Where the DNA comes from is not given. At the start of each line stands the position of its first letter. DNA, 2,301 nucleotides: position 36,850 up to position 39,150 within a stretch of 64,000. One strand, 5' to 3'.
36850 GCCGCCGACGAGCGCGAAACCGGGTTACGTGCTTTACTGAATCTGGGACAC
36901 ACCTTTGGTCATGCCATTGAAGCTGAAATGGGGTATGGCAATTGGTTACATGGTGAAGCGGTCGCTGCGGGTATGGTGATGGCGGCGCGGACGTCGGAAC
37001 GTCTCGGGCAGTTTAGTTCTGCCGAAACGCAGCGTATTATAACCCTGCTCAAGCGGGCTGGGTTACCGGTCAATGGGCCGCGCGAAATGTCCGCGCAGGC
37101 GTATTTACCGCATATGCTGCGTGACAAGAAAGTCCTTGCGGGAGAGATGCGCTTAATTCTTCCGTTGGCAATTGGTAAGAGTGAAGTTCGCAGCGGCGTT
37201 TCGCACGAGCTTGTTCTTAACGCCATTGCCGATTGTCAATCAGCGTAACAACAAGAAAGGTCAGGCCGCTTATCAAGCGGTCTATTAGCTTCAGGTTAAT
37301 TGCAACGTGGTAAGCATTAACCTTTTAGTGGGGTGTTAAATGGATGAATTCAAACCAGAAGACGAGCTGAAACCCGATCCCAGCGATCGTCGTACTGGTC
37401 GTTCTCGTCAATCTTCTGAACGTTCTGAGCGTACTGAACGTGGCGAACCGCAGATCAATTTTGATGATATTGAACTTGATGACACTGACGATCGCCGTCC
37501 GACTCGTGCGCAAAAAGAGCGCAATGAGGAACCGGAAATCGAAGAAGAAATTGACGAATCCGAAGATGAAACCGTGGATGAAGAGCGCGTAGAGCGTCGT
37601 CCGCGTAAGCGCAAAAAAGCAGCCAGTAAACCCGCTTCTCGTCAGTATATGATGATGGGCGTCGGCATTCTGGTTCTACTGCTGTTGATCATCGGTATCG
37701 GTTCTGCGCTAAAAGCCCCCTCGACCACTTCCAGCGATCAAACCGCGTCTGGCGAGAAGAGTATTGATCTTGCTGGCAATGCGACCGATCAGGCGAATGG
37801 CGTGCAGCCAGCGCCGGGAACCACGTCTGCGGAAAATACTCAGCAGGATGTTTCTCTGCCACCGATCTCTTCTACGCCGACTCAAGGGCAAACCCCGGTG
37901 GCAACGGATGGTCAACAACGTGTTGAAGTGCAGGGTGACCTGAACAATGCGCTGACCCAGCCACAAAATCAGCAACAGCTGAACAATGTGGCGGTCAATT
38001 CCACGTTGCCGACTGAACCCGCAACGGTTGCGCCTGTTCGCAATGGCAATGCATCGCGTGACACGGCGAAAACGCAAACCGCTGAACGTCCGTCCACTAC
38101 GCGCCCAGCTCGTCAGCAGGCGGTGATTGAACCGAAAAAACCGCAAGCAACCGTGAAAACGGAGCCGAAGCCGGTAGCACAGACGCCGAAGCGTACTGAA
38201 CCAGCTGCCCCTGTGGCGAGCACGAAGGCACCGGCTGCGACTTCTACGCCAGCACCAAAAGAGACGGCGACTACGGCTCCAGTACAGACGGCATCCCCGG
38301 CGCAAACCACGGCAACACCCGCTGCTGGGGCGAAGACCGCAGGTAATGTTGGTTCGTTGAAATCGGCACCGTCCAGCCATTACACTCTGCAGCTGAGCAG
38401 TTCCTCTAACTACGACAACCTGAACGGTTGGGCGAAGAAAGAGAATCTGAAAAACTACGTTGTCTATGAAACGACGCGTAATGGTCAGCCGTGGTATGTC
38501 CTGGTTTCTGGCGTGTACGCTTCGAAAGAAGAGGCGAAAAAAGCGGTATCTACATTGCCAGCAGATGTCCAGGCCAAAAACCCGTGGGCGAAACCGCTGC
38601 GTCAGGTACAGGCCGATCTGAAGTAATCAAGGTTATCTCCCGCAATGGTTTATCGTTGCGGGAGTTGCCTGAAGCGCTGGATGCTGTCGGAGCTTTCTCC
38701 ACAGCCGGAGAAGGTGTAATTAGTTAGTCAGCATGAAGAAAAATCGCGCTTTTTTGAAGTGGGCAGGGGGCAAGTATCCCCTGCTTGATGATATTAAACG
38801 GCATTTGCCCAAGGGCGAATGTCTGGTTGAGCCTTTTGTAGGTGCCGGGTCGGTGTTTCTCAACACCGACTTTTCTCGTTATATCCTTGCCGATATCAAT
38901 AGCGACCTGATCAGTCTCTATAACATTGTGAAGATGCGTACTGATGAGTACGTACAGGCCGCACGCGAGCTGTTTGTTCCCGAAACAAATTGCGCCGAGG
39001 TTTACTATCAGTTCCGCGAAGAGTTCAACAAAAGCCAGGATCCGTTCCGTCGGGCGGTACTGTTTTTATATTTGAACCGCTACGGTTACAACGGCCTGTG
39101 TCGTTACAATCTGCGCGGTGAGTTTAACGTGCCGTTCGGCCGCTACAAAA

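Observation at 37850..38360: Low-complexity Pro/Thr/Ala/Gln-rich linker in damX generating long antisense ORFs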

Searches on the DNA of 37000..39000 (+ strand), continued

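Call 40: search_rna_families(source=window, start=37000, end=39000, threshold=evalue, max_evalue=1)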
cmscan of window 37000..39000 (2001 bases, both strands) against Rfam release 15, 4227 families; matches with E-value up to 1: 0.
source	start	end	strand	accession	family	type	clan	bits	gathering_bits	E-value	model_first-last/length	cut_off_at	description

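Call 50: get_annotated_region(hit=H16, flank=100)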
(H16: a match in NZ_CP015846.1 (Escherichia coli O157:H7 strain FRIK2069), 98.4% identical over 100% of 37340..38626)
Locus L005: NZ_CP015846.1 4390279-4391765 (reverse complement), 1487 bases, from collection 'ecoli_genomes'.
description: Escherichia coli O157:H7 strain FRIK2069 chromosome, complete genome
organism: Escherichia coli O157:H7 strain FRIK2069 (NCBI taxid 83334)
replicon: chromosome; assembly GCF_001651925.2
host: Bos taurus; source: feces (Bos taurus); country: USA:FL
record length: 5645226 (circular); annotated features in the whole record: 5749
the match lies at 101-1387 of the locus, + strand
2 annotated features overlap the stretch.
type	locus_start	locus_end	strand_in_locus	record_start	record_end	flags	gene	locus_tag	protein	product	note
CDS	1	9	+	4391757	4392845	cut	aroB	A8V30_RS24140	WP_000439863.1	3-dehydroquinate synthase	-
CDS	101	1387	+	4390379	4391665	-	damX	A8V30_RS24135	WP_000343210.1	cell division protein DamX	-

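Call 51: get_annotated_region(hit=H22, flank=100)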
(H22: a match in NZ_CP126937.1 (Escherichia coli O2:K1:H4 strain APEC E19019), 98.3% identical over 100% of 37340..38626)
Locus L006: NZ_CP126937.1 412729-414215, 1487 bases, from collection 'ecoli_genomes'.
description: Escherichia coli O2:K1:H4 strain APEC E19019 chromosome, complete genome
organism: Escherichia coli O2:K1:H4 strain APEC E19019 (NCBI taxid 3050626)
replicon: chromosome; assembly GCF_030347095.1
host: Gallus gallus; source: liver; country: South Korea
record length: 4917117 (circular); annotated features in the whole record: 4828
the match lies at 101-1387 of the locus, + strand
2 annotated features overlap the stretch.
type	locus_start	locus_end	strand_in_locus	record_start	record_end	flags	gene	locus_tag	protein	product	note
CDS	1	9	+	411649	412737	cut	aroB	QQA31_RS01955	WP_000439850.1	3-dehydroquinate synthase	-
CDS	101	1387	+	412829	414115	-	damX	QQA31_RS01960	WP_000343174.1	cell division protein DamX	-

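Call 52: get_annotated_region(hit=H31, flank=100)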
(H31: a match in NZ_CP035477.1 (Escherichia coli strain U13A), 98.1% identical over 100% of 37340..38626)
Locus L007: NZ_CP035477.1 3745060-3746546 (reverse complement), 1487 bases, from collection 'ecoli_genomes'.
description: Escherichia coli strain U13A chromosome, complete genome
organism: Escherichia coli strain U13A (NCBI taxid 562)
replicon: chromosome; assembly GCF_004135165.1
host: Homo sapiens; source: urine; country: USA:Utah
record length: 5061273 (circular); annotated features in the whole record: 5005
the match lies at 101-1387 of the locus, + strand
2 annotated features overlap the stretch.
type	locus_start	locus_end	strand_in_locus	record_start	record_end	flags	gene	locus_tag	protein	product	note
CDS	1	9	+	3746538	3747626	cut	aroB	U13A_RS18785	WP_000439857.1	3-dehydroquinate synthase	-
CDS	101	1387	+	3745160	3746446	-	damX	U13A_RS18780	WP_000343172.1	cell division protein DamX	-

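Call 53: get_annotated_region(hit=H36, flank=100)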
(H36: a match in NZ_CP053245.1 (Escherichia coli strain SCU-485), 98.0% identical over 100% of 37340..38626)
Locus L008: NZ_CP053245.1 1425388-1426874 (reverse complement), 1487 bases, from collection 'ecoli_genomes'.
description: Escherichia coli strain SCU-485 chromosome, complete genome
organism: Escherichia coli strain SCU-485 (NCBI taxid 562)
replicon: chromosome; assembly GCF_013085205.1
host: Homo sapiens; source: rectal swab from healthy college student; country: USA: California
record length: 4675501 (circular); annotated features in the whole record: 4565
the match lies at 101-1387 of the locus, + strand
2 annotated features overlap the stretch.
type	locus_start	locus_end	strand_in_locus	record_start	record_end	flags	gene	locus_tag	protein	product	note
CDS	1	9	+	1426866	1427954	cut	aroB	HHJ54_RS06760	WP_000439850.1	3-dehydroquinate synthase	-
CDS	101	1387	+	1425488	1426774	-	damX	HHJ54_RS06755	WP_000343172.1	cell division protein DamX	-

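Call 54: get_annotated_region(hit=H39, flank=100)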
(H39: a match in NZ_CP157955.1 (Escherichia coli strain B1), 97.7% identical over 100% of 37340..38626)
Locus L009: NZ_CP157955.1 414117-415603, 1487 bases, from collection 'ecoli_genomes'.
description: Escherichia coli strain B1 chromosome, complete genome
organism: Escherichia coli strain B1 (NCBI taxid 562)
replicon: chromosome; assembly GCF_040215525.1
host: calf; source: feces; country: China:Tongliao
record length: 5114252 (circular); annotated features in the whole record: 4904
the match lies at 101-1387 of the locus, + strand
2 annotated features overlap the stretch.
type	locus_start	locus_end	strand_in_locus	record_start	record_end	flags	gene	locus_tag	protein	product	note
CDS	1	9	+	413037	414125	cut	aroB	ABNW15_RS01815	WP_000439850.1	3-dehydroquinate synthase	-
CDS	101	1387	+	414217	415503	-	damX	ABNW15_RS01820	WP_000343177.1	cell division protein DamX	-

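Call 55: get_annotated_region(hit=H2, flank=100)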
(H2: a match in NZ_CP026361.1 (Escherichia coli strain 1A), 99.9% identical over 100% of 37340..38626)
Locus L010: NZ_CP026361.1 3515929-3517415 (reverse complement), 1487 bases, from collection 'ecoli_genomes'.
description: Escherichia coli strain 1A chromosome, complete genome
organism: Escherichia coli strain 1A (NCBI taxid 562)
replicon: chromosome; assembly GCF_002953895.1
host: not applicable; source: not applicable; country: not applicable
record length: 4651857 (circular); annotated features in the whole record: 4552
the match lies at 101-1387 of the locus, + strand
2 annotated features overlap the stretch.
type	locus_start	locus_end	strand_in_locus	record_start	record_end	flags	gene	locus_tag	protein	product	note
CDS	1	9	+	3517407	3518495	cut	aroB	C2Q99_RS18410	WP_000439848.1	3-dehydroquinate synthase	-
CDS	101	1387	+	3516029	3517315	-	damX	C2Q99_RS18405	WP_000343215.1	cell division protein DamX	-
